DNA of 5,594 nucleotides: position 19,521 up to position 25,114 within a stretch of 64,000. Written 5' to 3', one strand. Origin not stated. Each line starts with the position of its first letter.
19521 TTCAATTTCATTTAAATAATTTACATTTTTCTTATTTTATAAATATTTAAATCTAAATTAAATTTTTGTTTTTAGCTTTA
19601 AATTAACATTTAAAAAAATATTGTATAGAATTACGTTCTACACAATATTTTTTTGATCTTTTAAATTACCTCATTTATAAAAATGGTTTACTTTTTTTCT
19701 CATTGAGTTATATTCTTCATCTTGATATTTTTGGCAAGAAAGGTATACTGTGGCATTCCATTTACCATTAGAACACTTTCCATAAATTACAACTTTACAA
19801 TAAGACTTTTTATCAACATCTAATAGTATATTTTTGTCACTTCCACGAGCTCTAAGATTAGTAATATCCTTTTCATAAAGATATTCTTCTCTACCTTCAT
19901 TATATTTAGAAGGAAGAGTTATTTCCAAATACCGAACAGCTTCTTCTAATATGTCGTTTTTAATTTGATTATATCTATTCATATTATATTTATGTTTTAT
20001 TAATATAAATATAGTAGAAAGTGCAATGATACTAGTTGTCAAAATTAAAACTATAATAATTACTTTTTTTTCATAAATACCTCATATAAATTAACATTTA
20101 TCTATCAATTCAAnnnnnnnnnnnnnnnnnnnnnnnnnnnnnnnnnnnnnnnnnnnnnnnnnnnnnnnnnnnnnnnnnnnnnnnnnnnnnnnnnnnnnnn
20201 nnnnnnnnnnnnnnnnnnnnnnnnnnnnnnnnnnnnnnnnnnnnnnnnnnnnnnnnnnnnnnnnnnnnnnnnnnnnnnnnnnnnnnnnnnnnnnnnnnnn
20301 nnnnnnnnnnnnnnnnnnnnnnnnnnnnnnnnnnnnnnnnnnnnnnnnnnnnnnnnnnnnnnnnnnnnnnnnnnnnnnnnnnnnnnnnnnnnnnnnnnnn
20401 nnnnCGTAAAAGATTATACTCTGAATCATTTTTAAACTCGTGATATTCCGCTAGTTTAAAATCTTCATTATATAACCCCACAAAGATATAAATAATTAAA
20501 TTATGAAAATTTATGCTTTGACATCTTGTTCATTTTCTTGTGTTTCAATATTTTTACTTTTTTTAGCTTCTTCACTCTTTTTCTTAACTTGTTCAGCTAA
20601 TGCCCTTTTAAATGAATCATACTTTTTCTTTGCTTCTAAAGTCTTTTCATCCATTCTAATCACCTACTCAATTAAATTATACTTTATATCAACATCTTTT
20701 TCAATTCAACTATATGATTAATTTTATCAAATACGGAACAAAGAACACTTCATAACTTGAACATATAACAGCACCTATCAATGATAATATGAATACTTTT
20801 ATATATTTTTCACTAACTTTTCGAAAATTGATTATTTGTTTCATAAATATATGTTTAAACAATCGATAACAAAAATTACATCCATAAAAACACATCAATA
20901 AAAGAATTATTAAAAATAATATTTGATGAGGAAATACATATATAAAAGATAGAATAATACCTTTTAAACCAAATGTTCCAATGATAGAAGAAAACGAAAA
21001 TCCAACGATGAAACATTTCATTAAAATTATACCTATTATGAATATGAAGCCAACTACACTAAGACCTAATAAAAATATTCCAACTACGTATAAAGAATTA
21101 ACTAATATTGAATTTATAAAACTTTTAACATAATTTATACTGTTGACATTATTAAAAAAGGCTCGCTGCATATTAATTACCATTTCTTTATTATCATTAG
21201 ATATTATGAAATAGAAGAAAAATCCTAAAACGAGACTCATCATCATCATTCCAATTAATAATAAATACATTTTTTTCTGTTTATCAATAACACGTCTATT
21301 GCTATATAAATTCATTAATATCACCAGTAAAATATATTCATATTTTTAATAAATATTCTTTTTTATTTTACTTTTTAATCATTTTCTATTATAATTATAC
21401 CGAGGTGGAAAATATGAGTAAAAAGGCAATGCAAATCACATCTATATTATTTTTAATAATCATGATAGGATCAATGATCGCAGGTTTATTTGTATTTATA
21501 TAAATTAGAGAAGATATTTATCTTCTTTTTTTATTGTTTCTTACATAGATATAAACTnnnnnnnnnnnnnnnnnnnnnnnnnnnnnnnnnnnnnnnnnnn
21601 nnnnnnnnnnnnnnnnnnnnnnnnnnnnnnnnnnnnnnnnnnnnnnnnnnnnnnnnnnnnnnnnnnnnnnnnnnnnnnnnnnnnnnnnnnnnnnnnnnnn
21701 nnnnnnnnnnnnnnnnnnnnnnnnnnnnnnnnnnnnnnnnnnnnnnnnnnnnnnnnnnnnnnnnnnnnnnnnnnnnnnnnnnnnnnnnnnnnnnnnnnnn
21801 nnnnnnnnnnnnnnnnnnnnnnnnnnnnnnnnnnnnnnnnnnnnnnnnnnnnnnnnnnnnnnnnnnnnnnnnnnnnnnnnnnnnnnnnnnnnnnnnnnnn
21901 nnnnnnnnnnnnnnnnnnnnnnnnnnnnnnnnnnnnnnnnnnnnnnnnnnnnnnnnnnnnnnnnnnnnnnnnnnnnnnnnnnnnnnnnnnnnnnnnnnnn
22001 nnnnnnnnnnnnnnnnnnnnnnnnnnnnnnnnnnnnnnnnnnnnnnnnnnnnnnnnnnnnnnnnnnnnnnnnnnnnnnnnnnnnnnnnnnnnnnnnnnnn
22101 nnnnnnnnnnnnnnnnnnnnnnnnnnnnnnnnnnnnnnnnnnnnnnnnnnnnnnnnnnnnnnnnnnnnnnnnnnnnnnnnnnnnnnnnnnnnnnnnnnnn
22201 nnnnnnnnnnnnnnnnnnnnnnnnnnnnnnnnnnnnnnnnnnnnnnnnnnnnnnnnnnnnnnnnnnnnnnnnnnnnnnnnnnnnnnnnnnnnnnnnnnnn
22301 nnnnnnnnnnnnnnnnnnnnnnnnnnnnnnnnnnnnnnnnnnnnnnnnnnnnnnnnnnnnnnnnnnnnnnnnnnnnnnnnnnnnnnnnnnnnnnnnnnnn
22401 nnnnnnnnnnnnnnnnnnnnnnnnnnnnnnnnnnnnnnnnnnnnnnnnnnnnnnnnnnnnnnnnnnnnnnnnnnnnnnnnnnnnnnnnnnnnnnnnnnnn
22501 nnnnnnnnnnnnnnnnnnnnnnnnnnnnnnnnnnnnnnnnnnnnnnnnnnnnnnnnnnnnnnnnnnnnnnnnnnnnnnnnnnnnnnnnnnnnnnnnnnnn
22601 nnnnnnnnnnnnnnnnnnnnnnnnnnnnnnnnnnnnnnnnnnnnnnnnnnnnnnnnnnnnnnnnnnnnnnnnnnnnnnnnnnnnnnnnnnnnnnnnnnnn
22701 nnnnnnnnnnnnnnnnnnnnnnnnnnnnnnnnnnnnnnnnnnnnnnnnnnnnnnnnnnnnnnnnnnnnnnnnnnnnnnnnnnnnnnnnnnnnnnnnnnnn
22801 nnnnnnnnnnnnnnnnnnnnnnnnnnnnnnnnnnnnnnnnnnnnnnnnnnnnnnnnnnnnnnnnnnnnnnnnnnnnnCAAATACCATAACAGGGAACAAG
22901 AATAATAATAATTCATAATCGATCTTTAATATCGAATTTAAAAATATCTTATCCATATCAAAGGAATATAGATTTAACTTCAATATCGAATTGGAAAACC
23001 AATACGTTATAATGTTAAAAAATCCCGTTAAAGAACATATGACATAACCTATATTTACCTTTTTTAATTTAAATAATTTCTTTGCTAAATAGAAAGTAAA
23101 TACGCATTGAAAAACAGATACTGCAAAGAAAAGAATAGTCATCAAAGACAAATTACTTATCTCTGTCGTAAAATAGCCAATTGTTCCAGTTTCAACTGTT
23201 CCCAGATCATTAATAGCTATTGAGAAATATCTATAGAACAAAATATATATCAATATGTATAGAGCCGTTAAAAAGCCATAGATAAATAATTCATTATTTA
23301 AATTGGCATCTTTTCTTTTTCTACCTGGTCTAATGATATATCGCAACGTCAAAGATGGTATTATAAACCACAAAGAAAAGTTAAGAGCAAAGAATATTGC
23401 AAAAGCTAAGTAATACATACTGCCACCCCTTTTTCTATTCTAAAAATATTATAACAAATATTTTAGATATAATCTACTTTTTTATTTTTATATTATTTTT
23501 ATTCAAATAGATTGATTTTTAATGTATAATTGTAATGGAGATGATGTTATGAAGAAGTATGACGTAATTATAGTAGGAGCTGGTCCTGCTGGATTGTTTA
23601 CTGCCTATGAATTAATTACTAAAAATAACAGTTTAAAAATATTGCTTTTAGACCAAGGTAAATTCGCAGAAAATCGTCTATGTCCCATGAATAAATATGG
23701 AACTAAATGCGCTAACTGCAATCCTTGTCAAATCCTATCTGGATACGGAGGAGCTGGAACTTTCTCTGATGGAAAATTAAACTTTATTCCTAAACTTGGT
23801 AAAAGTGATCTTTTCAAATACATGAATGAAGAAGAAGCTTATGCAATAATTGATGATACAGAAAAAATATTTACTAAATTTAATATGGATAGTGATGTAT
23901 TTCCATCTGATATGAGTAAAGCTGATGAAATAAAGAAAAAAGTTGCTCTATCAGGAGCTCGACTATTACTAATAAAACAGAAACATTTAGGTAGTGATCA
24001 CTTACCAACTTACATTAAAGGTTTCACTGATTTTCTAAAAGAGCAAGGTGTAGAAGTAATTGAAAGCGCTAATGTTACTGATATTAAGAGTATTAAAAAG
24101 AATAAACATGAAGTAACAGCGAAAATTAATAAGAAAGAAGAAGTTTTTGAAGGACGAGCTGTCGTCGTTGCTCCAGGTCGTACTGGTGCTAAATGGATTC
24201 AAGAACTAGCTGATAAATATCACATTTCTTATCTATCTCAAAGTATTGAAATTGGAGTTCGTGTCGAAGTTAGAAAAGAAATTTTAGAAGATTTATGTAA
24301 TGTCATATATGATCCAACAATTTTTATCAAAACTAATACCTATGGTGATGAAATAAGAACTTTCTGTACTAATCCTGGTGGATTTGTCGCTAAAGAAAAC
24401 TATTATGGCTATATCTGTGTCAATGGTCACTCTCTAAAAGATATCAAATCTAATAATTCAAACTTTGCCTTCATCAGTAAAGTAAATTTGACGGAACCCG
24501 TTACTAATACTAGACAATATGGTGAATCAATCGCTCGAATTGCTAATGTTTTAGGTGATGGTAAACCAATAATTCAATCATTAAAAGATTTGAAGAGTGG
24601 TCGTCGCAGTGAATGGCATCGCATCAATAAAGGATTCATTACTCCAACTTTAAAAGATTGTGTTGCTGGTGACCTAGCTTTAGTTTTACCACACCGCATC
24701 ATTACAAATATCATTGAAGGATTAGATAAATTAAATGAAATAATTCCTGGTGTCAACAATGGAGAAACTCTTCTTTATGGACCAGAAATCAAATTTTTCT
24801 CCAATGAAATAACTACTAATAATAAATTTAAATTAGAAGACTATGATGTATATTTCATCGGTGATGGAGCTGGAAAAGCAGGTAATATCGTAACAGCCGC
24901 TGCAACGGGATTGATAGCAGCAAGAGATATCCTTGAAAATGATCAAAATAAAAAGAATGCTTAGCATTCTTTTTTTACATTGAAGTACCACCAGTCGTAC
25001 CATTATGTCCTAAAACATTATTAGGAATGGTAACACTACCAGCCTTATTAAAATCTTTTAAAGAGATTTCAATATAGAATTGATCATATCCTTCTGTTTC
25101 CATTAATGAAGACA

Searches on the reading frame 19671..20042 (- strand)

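Call 13: search_protein_families(library=phrogs, proteins=[window:19671-20042:-], max_evalue=0.001)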
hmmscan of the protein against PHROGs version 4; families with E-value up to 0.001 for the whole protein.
window:19671-20042:- (123 aa): 1 family
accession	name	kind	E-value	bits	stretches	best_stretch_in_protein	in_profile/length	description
phrog_2127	-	transcription regulation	2.4e-05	25.2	1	9-69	156-218/313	anti-repressor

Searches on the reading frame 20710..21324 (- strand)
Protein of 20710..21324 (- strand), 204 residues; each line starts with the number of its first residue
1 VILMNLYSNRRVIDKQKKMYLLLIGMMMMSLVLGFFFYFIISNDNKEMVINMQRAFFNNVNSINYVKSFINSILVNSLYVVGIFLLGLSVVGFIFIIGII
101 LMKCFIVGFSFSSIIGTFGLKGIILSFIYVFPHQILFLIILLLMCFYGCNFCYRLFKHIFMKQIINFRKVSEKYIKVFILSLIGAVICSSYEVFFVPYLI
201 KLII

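Call 13: search_protein_families(library=phrogs, proteins=[window:20710-21324:-], max_evalue=0.001)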
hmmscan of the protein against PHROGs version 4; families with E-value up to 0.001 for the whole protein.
window:20710-21324:- (204 aa): 0 families

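Call 74: search_protein_families(library=pfam, proteins=[window:20710-21324:-], max_evalue=0.00001)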
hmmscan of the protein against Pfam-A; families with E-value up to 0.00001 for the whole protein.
window:20710-21324:- (204 aa): 1 family
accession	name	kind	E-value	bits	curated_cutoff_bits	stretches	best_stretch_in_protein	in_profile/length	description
PF01944.22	SpoIIM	-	1e-12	48.7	26.9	1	30-195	4-161/163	Stage II sporulation protein M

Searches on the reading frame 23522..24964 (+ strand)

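Call 74: search_protein_families(library=pfam, proteins=[window:23522-24964:+], max_evalue=0.00001)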
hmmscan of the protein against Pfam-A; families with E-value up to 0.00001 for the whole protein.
window:23522-24964:+ (480 aa): 4 families
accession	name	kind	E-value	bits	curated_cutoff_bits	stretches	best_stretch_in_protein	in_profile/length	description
PF21688.3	FAD-depend_C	-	1.5e-11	45.3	27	1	273-422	41-194/197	FAD-dependent protein, C-terminal domain-like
PF07992.20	Pyr_redox_2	-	2e-10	41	26.1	0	13-59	1-45/291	Pyridine nucleotide-disulphide oxidoreductase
PF01266.30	DAO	-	5.5e-10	39.7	27.9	0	14-49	1-35/353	FAD dependent oxidoreductase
PF03486.20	HI0933_like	-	2e-09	37.7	50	1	14-133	2-118/244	HI0933-like protein Rossmann domain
